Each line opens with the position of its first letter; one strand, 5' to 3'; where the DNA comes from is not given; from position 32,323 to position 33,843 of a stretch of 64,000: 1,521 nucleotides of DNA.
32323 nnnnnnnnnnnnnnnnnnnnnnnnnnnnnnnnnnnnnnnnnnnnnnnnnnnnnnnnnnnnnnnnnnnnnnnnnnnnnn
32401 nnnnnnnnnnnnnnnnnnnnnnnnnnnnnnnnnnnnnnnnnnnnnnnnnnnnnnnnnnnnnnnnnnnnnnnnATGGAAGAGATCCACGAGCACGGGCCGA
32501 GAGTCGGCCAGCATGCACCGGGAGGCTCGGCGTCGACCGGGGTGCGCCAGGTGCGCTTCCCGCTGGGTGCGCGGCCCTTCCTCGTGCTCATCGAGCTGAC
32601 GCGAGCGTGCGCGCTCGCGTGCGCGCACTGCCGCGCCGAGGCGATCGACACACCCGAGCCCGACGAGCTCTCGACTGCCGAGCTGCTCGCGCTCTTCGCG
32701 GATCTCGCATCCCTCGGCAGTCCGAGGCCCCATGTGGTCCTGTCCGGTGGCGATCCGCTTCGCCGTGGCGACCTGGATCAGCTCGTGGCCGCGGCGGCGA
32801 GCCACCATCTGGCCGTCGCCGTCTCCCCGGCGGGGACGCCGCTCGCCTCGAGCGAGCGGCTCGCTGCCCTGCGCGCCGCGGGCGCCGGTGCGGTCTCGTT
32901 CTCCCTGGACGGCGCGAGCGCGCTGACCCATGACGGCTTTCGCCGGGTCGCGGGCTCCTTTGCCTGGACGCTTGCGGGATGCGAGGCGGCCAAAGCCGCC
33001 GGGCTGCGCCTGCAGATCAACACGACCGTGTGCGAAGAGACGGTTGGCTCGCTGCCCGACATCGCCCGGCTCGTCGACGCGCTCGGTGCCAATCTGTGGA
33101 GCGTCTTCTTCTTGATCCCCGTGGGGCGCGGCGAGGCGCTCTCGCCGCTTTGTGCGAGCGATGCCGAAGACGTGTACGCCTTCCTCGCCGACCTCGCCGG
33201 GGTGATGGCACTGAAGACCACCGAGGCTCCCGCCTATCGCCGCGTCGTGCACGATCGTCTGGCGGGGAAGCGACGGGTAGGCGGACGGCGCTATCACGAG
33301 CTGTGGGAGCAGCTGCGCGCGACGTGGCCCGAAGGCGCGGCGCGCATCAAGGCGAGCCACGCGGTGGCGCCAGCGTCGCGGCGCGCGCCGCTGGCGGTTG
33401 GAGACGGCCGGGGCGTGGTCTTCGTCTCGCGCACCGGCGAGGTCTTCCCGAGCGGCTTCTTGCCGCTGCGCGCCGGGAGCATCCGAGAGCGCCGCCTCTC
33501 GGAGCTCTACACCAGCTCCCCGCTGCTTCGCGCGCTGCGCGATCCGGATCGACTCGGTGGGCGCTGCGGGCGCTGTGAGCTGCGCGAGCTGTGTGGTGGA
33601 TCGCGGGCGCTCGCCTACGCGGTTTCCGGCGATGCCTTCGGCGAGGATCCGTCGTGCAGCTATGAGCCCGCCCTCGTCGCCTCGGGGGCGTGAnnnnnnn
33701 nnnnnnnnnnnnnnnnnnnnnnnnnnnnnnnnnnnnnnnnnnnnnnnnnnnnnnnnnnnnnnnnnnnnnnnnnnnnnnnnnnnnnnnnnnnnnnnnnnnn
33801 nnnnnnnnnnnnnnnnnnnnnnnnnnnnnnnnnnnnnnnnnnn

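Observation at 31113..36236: Rrf2-controlled operon coupling a propeller protein, a SPASM-like radical-SAM enzyme and a B12 radical-SAM enzyme to heme A synthase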

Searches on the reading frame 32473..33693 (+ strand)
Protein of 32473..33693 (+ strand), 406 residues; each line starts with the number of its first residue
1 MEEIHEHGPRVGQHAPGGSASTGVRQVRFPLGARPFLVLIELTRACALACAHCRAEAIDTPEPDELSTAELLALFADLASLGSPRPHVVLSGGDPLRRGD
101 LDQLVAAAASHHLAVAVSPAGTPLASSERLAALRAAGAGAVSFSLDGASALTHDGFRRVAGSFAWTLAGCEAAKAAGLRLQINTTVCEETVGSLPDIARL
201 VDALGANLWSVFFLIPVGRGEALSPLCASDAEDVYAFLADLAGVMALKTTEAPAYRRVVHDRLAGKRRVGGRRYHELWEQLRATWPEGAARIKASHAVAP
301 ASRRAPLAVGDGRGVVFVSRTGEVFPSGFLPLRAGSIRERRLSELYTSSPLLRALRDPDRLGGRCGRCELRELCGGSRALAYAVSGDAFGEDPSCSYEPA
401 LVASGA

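Call 3: search_protein_families(library=ncbifam, proteins=[window:32473-33693:+], max_evalue=0.001)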
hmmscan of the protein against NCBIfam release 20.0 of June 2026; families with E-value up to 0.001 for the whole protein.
window:32473-33693:+ (406 aa): 43 families (the best 25 are shown)
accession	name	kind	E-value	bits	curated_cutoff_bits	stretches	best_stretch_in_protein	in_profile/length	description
TIGR04053.2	TIGR04053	equivalog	3.3e-127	424.7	395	1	32-399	4-366/366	TIGR04053 family radical SAM/SPASM domain-containing protein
TIGR04545.1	rSAM_ahbD_hemeb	equivalog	1.2e-79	268.2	500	2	37-263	1-228/339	heme b synthase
TIGR04051.1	rSAM_NirJ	equivalog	1.4e-46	159.1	515.45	1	38-397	4-348/354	heme d1 biosynthesis radical SAM protein NirJ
TIGR04055.1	rSAM_NirJ2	equivalog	1.7e-45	155.9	500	2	41-261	5-225/326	putative heme d1 biosynthesis radical SAM protein NirJ2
TIGR04347.1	pseudo_SAM_Halo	equivalog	2.7e-41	142.2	525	2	25-232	28-230/390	TIGR04347 family pseudo-SAM/SPASM protein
TIGR04546.1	rSAM_ahbC_deAc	equivalog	1.1e-39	136.4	650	2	28-223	32-222/390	12,18-didecarboxysiroheme deacetylase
TIGR04054.1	rSAM_NirJ1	equivalog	1.7e-35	122.4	650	2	37-223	37-219/387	putative heme d1 biosynthesis radical SAM protein NirJ1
TIGR03962.1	mycofact_rSAM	equivalog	5.1e-29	101.5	265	2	35-223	11-194/339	mycofactocin radical SAM maturase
TIGR03913.1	rad_SAM_trio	equivalog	2.1e-28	99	591.75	1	35-397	18-354/477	GDL motif peptide-associated radical SAM/SPASM maturase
TIGR02109.1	PQQ_syn_pqqE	equivalog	4.8e-28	98.1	381.35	2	34-207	5-175/358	pyrroloquinoline quinone biosynthesis protein PqqE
NF050035.1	rSAM_WgK_link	exception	1.5e-27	96.5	650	2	34-245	7-213/367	radical SAM/SPASM peptide maturase WgkB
NF045574.1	sacti_mat_StsB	exception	6.3e-27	94.5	625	2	41-220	101-275/466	StsB family radical SAM/SPASM domain sactipeptide maturase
TIGR04303.1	GeoRSP_rSAM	equivalog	1.9e-25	90.2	400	2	42-192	11-155/325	GeoRSP system radical SAM/SPASM protein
TIGR04251.1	SCM_rSAM_ScmF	equivalog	1.2e-24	87.3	400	1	40-223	8-191/353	SynChlorMet cassette radical SAM/SPASM protein ScmF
TIGR04103.1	rSAM_nif11_3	equivalog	2e-22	79.4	725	1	39-243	8-209/412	nif11-class peptide radical SAM maturase 3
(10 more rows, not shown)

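Call 4: search_protein_families(library=pfam, proteins=[window:32473-33693:+], max_evalue=0.001)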
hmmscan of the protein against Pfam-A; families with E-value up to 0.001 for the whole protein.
window:32473-33693:+ (406 aa): 1 family
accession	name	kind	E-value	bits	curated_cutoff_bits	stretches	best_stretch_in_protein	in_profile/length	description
PF04055.27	Radical_SAM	-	1.1e-17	65.2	29.5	1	40-200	1-165/166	Radical SAM superfamily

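Call 19: search_solved_structures(query=window:32473-33693:+, max_evalue=0.001, show_alignments=1)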
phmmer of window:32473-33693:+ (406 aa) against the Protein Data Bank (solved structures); distinct sequences matched with E-value up to 0.001: 6.
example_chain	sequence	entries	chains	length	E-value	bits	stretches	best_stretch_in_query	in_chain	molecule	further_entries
6c8v_A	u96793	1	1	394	2.4e-17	66.4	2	34-208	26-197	Coenzyme PQQ synthesis protein E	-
7voc_C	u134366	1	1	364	2e-11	46.9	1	37-212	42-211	Cytosylglucuronate decarboxylase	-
7vob_C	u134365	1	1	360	2.1e-11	46.8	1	38-212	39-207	Cytosylglucuronate decarboxylase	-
6efn_A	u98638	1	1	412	2.8e-09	39.8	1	35-220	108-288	Sporulation killing factor maturation protein SkfB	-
8wm2_A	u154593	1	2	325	7.2e-08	35.2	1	40-219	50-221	Fe-S radical SAM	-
7tol_A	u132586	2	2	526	2.6e-05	26.8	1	36-150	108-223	glycerol dibiphytanyl glycerol tetraether - macrocyclic archaeol synthase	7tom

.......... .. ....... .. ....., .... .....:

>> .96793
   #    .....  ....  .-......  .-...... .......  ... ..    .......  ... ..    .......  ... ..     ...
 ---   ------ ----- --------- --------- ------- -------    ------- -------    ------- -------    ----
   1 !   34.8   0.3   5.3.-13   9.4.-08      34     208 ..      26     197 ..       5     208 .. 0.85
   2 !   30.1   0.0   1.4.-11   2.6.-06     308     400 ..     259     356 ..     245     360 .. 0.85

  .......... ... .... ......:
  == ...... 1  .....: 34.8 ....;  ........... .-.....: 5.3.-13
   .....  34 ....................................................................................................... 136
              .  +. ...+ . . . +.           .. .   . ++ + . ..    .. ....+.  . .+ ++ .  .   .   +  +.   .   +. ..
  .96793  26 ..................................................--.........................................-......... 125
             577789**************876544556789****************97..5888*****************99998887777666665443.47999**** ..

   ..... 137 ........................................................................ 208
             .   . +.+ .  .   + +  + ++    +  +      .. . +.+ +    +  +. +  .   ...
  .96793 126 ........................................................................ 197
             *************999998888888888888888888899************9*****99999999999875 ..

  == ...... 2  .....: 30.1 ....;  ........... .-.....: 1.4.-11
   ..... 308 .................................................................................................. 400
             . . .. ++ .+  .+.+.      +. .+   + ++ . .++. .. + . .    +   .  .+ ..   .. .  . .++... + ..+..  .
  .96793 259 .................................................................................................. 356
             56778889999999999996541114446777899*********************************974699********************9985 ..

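Call 37: find_homologous_proteins(query=window:32473-33693:+, max_evalue=1e-20)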
Query window:32473-33693:+ (406 aa): 4277 proteins with E <= 1e-20 among 8000 candidates; the best 120 are listed.
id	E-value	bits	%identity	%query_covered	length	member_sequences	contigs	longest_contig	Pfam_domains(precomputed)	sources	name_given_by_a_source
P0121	8.2e-262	886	100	100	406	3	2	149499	PF04055.28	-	-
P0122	8.1e-218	741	85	98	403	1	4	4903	PF04055.28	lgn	-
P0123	3.1e-212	723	84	99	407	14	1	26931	PF04055.28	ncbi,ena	-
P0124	3.4e-157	542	67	92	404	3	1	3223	PF04055.28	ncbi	-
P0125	4.9e-156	538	64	99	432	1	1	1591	PF04055.28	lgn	-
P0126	1.1e-150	520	65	96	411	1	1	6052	PF04055.28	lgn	-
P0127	6.6e-148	511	65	95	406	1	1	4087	PF04055.28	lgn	-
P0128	2.0e-145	503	65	94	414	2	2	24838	PF04055.28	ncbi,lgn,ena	-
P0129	2.5e-143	496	62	93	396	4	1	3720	PF04055.28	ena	-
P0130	3.8e-142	492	62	93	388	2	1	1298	PF04055.28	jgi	jgi:radical SAM protein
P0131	5.8e-141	488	63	94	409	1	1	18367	PF04055.28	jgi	jgi:radical SAM protein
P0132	1.5e-140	487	61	94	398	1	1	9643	PF04055.28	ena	-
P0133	3.9e-140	486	61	95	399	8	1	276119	PF04055.28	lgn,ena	-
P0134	4.5e-140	485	64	94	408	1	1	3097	PF04055.28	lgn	-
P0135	4.7e-140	485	60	97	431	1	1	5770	PF04055.28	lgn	-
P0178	5.9e-131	455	59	94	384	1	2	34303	PF04055.28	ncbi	ncbi:MAG: TIGR04053 family radical SAM/SPASM domain-containing protein [Acidimicrobiales bacterium]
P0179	6.5e-131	455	59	93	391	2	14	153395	PF04055.28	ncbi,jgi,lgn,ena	jgi:radical SAM protein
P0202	4.4e-128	446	58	93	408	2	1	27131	PF04055.28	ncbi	ncbi:MAG: TIGR04053 family radical SAM/SPASM domain-containing protein [Acidimicrobiales bacterium]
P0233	4.9e-125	436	58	93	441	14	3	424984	PF04055.28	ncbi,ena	-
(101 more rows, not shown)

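Call 38: find_encoding_contigs(protein=P0133, flank=7000, max_places=1)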
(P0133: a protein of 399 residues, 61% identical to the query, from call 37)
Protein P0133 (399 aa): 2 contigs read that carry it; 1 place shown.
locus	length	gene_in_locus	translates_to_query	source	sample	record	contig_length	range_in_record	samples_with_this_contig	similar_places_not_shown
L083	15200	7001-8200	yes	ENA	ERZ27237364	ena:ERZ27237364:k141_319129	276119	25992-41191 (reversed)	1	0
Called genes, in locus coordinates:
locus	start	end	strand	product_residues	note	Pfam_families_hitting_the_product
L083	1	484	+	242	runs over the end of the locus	PF00941:FAD_binding_5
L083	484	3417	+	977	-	PF01799:Fer2_2, PF01315:Ald_Xan_dh_C, PF02738:MoCoBD_1, PF20256:MoCoBD_2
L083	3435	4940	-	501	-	PF07690:MFS_1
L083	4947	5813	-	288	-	PF01061:ABC2_membrane, PF12698:ABC2_membrane_3, PF12679:ABC2_membrane_2 (weak)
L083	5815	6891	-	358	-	PF00005:ABC_tran, PF13304:AAA_21 (weak), PF13732:DrrA1-3_C (weak)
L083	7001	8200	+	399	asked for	PF04055:Radical_SAM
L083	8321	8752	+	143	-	PF02566:OsmC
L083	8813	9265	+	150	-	-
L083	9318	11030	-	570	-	PF09286:Pro-kuma_activ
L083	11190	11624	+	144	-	PF03625:DUF302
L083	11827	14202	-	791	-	PF00690:Cation_ATPase_N, PF00122:E1-E2_ATPase, PF00702:Hydrolase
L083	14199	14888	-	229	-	PF00582:Usp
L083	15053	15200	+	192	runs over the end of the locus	PF01047:MarR (weak), PF12802:MarR_2 (weak)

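Call 39: find_encoding_contigs(protein=P0233, flank=7000, max_places=1)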
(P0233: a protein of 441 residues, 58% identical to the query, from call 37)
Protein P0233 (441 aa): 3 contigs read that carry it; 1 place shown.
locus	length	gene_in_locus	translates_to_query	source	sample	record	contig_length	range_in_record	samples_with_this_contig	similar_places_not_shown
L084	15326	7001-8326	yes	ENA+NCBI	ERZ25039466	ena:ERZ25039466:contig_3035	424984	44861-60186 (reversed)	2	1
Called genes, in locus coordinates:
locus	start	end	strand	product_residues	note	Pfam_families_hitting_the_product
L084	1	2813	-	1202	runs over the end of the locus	PF02811:PHP, PF07733:DNA_pol3_alpha, PF17657:DNA_pol3_finger, PF14579:HHH_6, PF01336:tRNA_anti-codon (weak)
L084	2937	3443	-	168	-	PF10759:BPA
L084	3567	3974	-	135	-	-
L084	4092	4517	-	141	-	PF01641:SelR, PF24046:At4g08330 (faint)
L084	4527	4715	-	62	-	-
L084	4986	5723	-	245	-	-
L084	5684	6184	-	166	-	PF11290:DUF3090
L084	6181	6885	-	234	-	PF00300:His_Phos_1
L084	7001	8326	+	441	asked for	PF04055:Radical_SAM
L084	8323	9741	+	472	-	PF03060:NMO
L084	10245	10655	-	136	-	-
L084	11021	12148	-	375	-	PF12838:Fer4_7 (weak), PF04422:FrhB_FdhB_N, PF04432:FrhB_FdhB_C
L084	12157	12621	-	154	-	PF08534:Redoxin, PF00578:AhpC-TSA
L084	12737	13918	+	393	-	PF00270:DEAD, PF00271:Helicase_C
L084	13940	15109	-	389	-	PF00155:Aminotran_1_2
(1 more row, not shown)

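Call 40: find_encoding_contigs(protein=P0179, flank=7000, max_places=2)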
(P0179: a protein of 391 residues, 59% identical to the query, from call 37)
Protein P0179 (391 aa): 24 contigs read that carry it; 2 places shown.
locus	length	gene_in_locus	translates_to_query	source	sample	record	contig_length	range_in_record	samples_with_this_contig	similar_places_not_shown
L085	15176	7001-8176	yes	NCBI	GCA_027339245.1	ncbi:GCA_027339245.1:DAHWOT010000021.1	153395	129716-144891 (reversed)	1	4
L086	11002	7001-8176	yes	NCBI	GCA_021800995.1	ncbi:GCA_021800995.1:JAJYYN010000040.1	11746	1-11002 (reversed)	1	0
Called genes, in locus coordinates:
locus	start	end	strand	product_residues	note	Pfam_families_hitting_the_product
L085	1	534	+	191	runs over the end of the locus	PF07291:MauE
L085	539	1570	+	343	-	-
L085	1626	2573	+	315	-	-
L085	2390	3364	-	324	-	PF01790:LGT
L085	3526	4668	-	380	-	PF00877:NLPC_P60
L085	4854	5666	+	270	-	PF12740:PETase, PF08840:BAAT_C (faint), PF01738:DLH, PF00561:Abhydrolase_1 (faint), PF12146:Hydrolase_4 (faint)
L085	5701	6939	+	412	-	-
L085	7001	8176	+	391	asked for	PF04055:Radical_SAM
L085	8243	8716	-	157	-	PF12900:Pyridox_ox_2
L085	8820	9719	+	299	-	PF03328:HpcH_HpaI, PF22484:DUF6986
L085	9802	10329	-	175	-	PF07602:DUF1565 (weak)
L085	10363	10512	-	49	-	-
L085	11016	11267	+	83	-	PF02604:PhdYeFM_antitox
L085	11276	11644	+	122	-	PF01850:PIN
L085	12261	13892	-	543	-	PF02771:Acyl-CoA_dh_N, PF02770:Acyl-CoA_dh_M, PF00441:Acyl-CoA_dh_1, PF08028:Acyl-CoA_dh_2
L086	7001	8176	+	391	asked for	PF04055:Radical_SAM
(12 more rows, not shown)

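Call 63: search_protein_families(library=ncbifam, proteins=[P0128], max_evalue=1e-60)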
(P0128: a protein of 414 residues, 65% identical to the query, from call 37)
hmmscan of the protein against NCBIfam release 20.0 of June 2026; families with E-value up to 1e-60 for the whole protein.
P0128 (414 aa): 2 families
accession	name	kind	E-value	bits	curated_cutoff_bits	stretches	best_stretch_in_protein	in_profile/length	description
TIGR04053.2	TIGR04053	equivalog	2.6e-124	415.2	395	1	31-403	2-366/366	TIGR04053 family radical SAM/SPASM domain-containing protein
TIGR04545.1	rSAM_ahbD_hemeb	equivalog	3.2e-81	273.4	500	0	38-266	1-230/339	heme b synthase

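Call 78: search_dna_similar(query=window:32473-33693:+, collection=plasmids, mode=protein, max_evalue=1e-30, max_rows=15)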
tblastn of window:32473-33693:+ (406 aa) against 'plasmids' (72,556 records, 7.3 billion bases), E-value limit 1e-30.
Records with a match: 68; places in all: 70; records where one place covers at least 80% of the query: 67.
Best place of each record, by identity: <60% 68.
By first word of the organism name: Bacillus 31; Thermus 20; Halobaculum 6; Halomarina 2; Halarchaeum 1; Halobellus 1; Halogeometricum 1; Natronorubrum 1; Haloferax 1; Halomontanus 1; and 3 more.
By predicted mobility (MOB-suite, as given by PLSDB): non-mobilizable 52; conjugative 15; mobilizable 1.
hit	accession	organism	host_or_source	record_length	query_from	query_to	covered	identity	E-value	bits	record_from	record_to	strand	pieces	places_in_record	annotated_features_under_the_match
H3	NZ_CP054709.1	Halarchaeum sp. CBA1220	solar salt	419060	22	399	93%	48.2%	4e-54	200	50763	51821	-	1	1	TIGR04053 family radical SAM/SPASM domain-containing protein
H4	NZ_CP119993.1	Halomarina sp. PSR21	cell culture,saline soil from Tarim ...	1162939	34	399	90%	47.0%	2e-48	184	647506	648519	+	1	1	record has no annotation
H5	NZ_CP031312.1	Halobellus limi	Cell culture,Taibei marine solar ...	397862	34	399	90%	46.2%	2e-47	180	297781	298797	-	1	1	TIGR04053 family radical SAM/SPASM domain-containing protein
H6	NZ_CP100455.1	Halomarina sp. BND7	cell culture,sediment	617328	34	399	90%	46.0%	1e-45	176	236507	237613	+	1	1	TIGR04053 family radical SAM/SPASM domain-containing protein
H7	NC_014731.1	Halogeometricum borinquense DSM 11551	-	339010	34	399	90%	45.9%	8e-48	182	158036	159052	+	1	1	TIGR04053 family radical SAM/SPASM domain-containing protein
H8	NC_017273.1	Thermus thermophilus SG0.5JP17-16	-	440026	35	399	90%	45.8%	1e-46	178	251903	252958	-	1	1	TIGR04053 family radical SAM/SPASM domain-containing protein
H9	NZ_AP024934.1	Thermus thermophilus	-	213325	35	399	90%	45.8%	2e-46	178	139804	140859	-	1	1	TIGR04053 family radical SAM/SPASM domain-containing protein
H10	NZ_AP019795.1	Thermus thermophilus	-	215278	35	399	90%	45.8%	2e-46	178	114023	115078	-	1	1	TIGR04053 family radical SAM/SPASM domain-containing protein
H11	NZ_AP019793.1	Thermus thermophilus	-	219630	35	399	90%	45.8%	2e-46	178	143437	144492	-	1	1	TIGR04053 family radical SAM/SPASM domain-containing protein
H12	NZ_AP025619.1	Thermus thermophilus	-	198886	35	399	90%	45.8%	2e-46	178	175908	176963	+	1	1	TIGR04053 family radical SAM/SPASM domain-containing protein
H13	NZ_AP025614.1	Thermus thermophilus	-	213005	35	399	90%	45.8%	2e-46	178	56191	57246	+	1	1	TIGR04053 family radical SAM/SPASM domain-containing protein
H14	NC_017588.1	Thermus thermophilus JL-18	-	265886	35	399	90%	45.8%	2e-46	178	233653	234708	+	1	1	TIGR04053 family radical SAM/SPASM domain-containing protein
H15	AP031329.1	Thermus thermophilus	-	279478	35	399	90%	45.8%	5e-46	176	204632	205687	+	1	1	TIGR04053 family radical SAM/SPASM domain-containing protein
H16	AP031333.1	Thermus thermophilus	-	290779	35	399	90%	45.8%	5e-46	176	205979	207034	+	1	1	TIGR04053 family radical SAM/SPASM domain-containing protein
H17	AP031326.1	Thermus thermophilus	-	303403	35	399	90%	45.8%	5e-46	176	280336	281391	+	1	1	TIGR04053 family radical SAM/SPASM domain-containing protein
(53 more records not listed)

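Call 79: get_annotated_region(hit=H8, flank=8000)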
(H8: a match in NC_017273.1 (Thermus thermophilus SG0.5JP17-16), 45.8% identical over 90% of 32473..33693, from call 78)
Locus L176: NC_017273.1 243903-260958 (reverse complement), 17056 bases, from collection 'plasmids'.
description: Thermus thermophilus SG0.5JP17-16 plasmid pTHTHE1601, complete sequence
organism: Thermus thermophilus SG0.5JP17-16 (NCBI taxid 762633)
taxonomy: Bacteria; Deinococcota; Deinococci; Thermales; Thermaceae; Thermus; Thermus thermophilus; Thermus thermophilus SG0.5JP17-16
host: -; source: -; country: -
typing (MOB-suite, as given by PLSDB): non-mobilizable; replicon rep_cluster_1121; mating-pair formation MPF_T
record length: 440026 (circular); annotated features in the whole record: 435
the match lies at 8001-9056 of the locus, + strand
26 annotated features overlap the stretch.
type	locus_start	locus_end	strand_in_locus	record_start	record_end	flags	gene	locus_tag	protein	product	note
CDS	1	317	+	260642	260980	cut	-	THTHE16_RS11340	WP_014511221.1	metalloregulator ArsR/SmtB family transcription factor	GO:0006355 - regulation of DNA-templated transcription [Evidence IEA]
CDS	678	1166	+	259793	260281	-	-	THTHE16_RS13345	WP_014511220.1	hypothetical protein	-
CDS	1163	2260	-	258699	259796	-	-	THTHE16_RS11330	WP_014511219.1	YwiC-like family protein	-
CDS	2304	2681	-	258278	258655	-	-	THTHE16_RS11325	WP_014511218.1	hypothetical protein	-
CDS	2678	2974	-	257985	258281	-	-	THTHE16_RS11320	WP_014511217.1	AraC family ligand binding domain-containing protein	GO:0006355 - regulation of DNA-templated transcription [Evidence IEA]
CDS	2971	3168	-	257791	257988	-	-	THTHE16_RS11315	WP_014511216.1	DUF542 domain-containing protein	-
CDS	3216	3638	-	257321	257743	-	-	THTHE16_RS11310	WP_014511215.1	Rrf2 family transcriptional regulator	-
CDS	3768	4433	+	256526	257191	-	-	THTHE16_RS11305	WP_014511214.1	cytochrome c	-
CDS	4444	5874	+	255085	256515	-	-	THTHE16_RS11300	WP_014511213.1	cbb3-type cytochrome c oxidase subunit I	GO:0009060 - aerobic respiration [Evidence IEA]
CDS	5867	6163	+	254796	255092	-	-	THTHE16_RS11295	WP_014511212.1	hypothetical protein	-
CDS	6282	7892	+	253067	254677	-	-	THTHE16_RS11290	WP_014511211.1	nitrite reductase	-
CDS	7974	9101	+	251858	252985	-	-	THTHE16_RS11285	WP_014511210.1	TIGR04053 family radical SAM/SPASM domain-containing protein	-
CDS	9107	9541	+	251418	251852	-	-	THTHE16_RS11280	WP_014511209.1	cytochrome c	-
CDS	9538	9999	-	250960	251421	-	-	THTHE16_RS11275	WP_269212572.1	MarR family transcriptional regulator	GO:0006355 - regulation of DNA-templated transcription [Evidence IEA]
CDS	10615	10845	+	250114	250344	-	-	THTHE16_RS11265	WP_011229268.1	type II toxin-antitoxin system Phd/YefM family antitoxin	-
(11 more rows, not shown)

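Call 80: get_annotated_region(hit=H7, flank=7000)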
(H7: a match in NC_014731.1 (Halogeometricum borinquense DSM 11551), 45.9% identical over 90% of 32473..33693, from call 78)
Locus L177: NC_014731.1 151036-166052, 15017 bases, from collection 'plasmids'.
description: Halogeometricum borinquense DSM 11551 plasmid pHBOR02, complete sequence
organism: Halogeometricum borinquense DSM 11551 (NCBI taxid 469382)
taxonomy: Archaea; Euryarchaeota; Halobacteria; Halobacteriales; Haloferacaceae; Halogeometricum; Halogeometricum borinquense; Halogeometricum borinquense DSM 11551
host: -; source: -; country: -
typing (MOB-suite, as given by PLSDB): non-mobilizable
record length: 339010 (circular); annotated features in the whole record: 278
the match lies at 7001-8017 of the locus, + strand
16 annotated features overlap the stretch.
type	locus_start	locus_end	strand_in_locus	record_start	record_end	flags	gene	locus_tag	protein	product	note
CDS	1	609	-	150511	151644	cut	-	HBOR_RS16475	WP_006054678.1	citrate synthase/methylcitrate synthase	-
CDS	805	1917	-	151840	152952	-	nirK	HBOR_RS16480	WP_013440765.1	copper-containing nitrite reductase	GO:0006807 - nitrogen compound metabolic process [Evidence IEA]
CDS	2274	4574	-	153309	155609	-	-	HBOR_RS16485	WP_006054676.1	cbb3-type cytochrome c oxidase subunit I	GO:0009060 - aerobic respiration [Evidence IEA]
CDS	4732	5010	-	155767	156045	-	-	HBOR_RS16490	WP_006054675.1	hypothetical protein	-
CDS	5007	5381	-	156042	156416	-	-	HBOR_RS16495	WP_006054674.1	helix-turn-helix domain-containing protein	-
CDS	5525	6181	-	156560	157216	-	-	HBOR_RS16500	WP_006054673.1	helix-turn-helix domain-containing protein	-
CDS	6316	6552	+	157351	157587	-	-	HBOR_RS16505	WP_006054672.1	DUF2249 domain-containing protein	-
CDS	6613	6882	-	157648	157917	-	-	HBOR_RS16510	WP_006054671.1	DUF2249 domain-containing protein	-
CDS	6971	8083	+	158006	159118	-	-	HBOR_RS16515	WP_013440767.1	TIGR04053 family radical SAM/SPASM domain-containing protein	-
CDS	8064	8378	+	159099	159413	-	-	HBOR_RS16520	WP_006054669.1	glutamyl-tRNAGlu reductase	-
CDS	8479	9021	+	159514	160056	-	-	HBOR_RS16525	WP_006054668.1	halocyanin domain-containing protein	-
CDS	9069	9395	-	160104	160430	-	-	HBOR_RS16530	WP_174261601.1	CGCGG family rSAM-modified RiPP protein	-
CDS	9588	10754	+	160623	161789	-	-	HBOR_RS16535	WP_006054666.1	hypothetical protein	-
CDS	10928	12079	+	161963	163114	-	-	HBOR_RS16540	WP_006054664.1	multicopper oxidase domain-containing protein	-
CDS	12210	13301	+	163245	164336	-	-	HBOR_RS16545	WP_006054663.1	halocyanin domain-containing protein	-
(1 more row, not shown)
